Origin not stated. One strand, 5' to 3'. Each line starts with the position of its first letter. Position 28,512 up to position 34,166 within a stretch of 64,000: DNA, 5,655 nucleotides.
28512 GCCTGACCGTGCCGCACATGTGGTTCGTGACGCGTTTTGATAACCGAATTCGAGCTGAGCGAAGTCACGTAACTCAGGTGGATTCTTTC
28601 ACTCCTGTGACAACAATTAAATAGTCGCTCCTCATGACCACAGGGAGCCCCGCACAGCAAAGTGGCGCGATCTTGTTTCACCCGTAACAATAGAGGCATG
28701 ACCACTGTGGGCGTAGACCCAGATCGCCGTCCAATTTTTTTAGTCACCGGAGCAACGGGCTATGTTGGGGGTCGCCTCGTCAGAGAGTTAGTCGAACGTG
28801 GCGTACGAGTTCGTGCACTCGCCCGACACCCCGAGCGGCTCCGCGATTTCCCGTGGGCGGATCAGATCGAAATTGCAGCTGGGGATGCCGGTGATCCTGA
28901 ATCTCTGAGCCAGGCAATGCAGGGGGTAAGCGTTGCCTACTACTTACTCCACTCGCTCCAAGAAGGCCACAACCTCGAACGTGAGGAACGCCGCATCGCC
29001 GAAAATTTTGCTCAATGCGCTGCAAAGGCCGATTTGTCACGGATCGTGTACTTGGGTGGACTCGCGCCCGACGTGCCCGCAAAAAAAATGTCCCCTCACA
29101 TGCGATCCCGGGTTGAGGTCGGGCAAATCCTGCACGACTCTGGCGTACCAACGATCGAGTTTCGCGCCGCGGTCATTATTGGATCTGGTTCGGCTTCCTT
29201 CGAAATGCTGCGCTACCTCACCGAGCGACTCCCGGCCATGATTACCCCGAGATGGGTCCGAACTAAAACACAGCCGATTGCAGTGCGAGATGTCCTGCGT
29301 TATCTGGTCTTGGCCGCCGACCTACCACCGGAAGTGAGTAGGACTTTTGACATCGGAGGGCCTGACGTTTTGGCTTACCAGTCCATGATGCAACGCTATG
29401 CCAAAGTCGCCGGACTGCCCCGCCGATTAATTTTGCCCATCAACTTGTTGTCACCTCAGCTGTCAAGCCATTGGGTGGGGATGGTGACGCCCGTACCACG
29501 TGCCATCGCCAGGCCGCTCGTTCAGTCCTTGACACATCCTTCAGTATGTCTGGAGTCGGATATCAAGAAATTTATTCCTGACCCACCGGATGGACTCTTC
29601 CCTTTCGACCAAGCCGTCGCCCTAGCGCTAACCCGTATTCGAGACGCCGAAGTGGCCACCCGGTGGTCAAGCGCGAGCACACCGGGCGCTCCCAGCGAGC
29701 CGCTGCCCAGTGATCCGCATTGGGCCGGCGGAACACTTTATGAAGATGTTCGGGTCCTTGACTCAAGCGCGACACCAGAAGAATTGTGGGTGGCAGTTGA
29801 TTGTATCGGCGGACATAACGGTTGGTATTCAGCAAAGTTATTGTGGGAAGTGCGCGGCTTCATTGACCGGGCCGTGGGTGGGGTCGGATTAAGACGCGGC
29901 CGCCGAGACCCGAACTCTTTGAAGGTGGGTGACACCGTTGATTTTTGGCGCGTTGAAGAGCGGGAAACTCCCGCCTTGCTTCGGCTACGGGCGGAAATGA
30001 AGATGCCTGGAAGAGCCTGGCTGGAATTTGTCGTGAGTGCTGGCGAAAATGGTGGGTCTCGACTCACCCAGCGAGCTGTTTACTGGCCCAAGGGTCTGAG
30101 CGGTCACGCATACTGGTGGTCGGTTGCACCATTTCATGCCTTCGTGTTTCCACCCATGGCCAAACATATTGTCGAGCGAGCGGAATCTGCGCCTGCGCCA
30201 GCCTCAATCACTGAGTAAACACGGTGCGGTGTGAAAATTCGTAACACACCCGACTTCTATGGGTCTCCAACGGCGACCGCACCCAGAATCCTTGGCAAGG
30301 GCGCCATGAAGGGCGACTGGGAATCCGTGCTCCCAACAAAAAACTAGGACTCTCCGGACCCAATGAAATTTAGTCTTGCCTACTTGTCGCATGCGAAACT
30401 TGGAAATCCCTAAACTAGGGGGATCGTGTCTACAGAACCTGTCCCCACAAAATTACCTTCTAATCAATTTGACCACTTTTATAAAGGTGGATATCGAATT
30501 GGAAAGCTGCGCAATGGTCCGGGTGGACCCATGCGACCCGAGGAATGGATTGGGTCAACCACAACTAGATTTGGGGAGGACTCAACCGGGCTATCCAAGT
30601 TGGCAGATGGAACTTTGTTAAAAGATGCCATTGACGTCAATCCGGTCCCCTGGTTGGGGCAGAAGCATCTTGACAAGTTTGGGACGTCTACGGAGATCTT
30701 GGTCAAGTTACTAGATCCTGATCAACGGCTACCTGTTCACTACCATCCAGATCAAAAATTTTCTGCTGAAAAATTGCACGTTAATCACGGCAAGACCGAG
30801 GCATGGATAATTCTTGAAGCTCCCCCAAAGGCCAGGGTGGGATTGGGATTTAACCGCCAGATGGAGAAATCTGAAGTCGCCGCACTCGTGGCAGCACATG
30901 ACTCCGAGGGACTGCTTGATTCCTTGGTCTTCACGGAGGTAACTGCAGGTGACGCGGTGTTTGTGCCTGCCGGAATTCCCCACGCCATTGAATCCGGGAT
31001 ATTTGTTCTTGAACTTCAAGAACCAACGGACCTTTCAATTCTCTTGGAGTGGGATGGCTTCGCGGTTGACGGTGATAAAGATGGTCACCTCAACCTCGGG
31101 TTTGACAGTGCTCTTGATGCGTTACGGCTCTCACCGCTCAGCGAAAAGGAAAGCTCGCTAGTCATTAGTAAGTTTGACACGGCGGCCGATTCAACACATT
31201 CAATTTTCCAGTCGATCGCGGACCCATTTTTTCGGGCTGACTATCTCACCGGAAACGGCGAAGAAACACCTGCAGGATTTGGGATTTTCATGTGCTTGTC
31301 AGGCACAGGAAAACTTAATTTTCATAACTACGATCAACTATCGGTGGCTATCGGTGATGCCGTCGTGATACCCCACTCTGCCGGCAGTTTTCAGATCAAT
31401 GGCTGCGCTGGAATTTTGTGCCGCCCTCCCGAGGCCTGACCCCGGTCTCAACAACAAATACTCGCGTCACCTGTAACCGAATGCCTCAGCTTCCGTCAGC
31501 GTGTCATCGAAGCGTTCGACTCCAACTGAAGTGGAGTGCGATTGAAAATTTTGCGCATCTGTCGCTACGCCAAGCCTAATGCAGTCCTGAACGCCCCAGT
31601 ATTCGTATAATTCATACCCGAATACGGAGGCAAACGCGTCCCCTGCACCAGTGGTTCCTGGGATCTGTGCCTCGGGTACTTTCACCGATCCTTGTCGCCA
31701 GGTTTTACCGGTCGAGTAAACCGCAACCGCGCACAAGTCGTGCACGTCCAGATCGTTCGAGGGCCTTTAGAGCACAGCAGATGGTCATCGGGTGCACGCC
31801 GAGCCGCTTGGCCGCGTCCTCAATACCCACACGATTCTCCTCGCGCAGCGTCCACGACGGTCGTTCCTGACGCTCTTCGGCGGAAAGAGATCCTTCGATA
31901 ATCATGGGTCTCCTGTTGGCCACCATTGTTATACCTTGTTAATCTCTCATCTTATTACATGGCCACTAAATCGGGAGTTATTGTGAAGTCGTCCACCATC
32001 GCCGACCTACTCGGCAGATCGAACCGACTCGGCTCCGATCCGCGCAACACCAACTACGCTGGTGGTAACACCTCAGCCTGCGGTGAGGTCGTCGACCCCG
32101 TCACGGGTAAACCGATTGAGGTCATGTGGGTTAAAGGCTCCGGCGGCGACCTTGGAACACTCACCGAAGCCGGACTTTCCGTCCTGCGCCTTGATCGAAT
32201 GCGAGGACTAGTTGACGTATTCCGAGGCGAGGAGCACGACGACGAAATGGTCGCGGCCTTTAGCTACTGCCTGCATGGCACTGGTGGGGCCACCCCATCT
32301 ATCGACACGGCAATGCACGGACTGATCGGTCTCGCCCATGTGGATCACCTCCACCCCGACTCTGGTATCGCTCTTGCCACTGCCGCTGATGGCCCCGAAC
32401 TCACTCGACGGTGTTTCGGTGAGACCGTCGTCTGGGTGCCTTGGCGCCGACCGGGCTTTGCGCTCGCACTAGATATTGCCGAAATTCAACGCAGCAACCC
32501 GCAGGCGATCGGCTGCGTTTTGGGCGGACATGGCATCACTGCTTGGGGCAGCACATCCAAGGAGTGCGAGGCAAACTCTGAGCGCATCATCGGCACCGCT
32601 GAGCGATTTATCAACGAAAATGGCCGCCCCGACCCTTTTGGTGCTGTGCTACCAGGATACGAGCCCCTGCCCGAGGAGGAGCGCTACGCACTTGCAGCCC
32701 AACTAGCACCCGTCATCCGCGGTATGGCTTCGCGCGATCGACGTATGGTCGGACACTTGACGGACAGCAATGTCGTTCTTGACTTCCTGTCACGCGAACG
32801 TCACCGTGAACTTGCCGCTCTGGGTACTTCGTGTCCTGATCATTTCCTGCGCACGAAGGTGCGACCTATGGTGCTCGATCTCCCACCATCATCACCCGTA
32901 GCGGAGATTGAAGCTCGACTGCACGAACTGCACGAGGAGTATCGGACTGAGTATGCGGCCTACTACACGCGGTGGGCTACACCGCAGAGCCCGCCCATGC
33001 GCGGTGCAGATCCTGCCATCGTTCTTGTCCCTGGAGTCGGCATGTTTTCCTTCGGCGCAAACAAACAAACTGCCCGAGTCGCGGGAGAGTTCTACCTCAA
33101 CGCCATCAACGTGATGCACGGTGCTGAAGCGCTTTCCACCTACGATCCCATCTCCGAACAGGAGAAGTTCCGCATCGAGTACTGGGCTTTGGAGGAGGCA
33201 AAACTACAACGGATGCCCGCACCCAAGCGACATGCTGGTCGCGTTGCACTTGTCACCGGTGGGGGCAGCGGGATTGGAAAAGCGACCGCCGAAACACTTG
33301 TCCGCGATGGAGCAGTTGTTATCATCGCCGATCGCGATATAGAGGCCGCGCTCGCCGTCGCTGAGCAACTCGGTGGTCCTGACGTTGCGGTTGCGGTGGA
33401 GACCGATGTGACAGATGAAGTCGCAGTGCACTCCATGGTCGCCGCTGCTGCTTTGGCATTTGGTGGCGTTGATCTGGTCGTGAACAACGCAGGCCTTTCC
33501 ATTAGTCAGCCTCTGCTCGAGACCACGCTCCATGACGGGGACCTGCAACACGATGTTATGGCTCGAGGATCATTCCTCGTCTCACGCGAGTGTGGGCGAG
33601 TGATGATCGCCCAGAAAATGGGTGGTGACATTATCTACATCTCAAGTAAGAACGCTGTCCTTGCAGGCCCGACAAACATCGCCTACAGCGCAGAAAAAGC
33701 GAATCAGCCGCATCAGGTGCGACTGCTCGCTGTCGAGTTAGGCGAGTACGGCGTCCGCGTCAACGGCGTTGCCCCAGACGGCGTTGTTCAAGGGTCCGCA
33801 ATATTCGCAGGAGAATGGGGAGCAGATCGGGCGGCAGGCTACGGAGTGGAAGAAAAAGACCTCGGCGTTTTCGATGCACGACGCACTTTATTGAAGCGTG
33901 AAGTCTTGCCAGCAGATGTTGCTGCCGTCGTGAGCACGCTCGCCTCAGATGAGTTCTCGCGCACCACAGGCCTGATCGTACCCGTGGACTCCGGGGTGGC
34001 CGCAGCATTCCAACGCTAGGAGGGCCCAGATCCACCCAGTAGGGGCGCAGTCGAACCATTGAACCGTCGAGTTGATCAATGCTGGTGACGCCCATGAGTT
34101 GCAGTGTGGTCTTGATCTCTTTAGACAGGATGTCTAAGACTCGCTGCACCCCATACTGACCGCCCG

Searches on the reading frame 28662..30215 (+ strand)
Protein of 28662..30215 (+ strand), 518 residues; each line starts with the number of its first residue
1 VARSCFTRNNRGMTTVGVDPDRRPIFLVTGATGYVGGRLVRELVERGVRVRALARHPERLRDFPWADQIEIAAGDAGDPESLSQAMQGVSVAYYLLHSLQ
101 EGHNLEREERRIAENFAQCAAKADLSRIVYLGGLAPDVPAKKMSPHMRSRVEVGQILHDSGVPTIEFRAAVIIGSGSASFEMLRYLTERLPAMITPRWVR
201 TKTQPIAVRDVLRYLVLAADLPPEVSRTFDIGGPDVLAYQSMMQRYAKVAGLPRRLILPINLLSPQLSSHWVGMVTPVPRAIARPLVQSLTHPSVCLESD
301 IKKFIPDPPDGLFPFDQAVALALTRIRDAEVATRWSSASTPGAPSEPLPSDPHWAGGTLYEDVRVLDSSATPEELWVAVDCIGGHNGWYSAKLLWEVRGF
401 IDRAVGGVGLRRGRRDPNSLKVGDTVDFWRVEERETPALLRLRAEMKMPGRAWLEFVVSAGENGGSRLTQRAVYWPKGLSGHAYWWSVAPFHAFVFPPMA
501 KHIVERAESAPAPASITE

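Call 13: search_protein_families(library=pfam, proteins=[window:28662-30215:+], max_evalue=0.001)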
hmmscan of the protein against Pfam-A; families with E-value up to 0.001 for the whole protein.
window:28662-30215:+ (518 aa): 6 families
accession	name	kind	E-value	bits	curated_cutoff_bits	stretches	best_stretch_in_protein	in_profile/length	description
PF11066.14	DUF2867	-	4.8e-41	140.8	27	1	354-499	1-142/142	Protein of unknown function (DUF2867)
PF13460.12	NAD_binding_10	-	1.1e-17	64.9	27.2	1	30-138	1-103/184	NAD(P)H-binding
PF05368.20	NmrA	-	1.8e-12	47.9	27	1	27-163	6-140/298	NmrA-like family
PF01370.27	Epimerase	-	1.6e-07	31.4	20.9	1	27-132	2-114/240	NAD dependent epimerase/dehydratase family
PF01073.25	3Beta_HSD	-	2.6e-06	27.1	22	1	27-100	1-77/280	3-beta hydroxysteroid dehydrogenase/isomerase family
PF00106.31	adh_short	-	0.00084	19.3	26.6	0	26-99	3-81/195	short chain dehydrogenase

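Call 30: search_protein_families(library=ncbifam, proteins=[window:28662-30215:+], max_evalue=0.001)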
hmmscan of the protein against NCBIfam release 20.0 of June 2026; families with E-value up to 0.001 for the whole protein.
window:28662-30215:+ (518 aa): 13 families
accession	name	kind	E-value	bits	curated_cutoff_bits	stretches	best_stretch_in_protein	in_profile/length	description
TIGR03466.1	HpnA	hypoth_equivalog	2.6e-15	56.2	367.65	1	27-132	4-112/327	hopanoid-associated sugar epimerase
NF052578.1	StrlDmthSdmBMthl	equivalog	1.4e-08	34.9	600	1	27-102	4-80/328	sterol demethylase protein SdmB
TIGR04180.1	EDH_00030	hypoth_equivalog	3.9e-08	32.7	475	1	27-95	2-77/297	NAD-dependent 4,6-dehydratase LegB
NF004520.0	PRK05865.1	equivalog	4e-07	28.3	1509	1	28-219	5-171/854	sugar epimerase family protein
NF006565.0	PRK09072.1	equivalog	5.9e-06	26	238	1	26-75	8-60/265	SDR family oxidoreductase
NF042422.1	oxyalk_red_OleD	equivalog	2.4e-05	23.9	580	1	27-92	4-66/329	2-alkyl-3-oxoalkanoate reductase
NF042423.1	oxyalk_red_Shew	equivalog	6.1e-05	22.2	580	1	27-95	12-77/331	2-alkyl-3-oxoalkanoate reductase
NF058621.1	DiazavRedAvaA7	equivalog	6.8e-05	22.6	400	1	27-89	4-63/304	3-diazoavenalumate denitrifying reductase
NF006119.0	PRK08264.1-5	subfamily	7.7e-05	22.3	249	1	26-87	9-67/233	SDR family oxidoreductase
TIGR01777.1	yfcH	hypoth_equivalog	0.00031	20.4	207.35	1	27-62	2-37/292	TIGR01777 family oxidoreductase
NF050030.1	thlkprotThyD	equivalog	0.00036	19.8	400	1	28-77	5-57/305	thylakoid membrane protein ThyD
NF038213.1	SDR_TniO_fam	equivalog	0.0004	19.8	300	1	25-86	4-70/249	SDR family oxidoreductase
TIGR01746.1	Thioester-redct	subfamily_domain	0.0009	18.6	213.35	0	27-56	3-34/371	thioester reductase domain-containing protein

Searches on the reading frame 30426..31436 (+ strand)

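Call 14: search_protein_families(library=pfam, proteins=[window:30426-31436:+], max_evalue=0.001)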
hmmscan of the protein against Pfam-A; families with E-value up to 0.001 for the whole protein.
window:30426-31436:+ (337 aa): 2 families
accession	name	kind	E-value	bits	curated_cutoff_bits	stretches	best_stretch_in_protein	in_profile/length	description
PF07883.17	Cupin_2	-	4.3e-06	26.8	27.2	0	170-189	38-57/70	Cupin domain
PF21621.3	MPI_cupin_dom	-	0.00011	22.5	27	0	284-328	29-72/79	Mannose-6-phosphate isomerase, cupin domain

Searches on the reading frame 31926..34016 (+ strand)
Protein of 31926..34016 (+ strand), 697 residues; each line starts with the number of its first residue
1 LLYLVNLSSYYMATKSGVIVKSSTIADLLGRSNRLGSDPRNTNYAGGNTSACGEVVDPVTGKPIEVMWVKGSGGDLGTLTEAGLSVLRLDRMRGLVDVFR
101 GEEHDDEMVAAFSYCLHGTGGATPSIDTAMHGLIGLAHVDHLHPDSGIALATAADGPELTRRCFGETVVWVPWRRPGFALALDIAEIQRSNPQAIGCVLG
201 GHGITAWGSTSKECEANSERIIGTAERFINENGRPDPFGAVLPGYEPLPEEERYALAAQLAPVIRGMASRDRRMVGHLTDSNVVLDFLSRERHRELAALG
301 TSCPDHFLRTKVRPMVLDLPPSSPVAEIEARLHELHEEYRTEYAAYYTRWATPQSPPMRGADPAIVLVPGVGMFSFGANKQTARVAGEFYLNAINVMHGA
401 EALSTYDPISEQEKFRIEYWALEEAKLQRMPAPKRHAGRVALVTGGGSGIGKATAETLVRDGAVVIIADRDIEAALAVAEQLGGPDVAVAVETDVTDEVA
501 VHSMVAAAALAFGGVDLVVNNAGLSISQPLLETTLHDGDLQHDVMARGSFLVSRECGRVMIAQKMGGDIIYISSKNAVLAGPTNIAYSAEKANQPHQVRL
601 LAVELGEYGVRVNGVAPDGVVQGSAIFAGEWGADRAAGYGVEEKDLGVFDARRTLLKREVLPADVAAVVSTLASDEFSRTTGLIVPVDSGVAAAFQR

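Call 14: search_protein_families(library=pfam, proteins=[window:31926-34016:+], max_evalue=0.001)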
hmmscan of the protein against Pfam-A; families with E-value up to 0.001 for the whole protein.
window:31926-34016:+ (697 aa): 5 families
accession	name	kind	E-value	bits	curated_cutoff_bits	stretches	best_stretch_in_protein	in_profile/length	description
PF13561.12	adh_short_C2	-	1.5e-41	142.9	27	1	448-691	6-235/236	Enoyl-(Acyl carrier protein) reductase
PF00106.31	adh_short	-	2.6e-38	131.9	26.6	1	439-620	1-182/195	short chain dehydrogenase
PF00596.27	Aldolase_II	-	5.1e-16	59.5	22.2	1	42-221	16-175/183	Class II Aldolase and Adducin N-terminal domain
PF08659.16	KR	-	1.5e-06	28.7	22.6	1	441-589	3-151/180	KR domain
PF03435.24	Sacchrp_dh_NADP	-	0.00017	22.4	25.1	1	444-534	4-88/129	Saccharopine dehydrogenase NADP binding domain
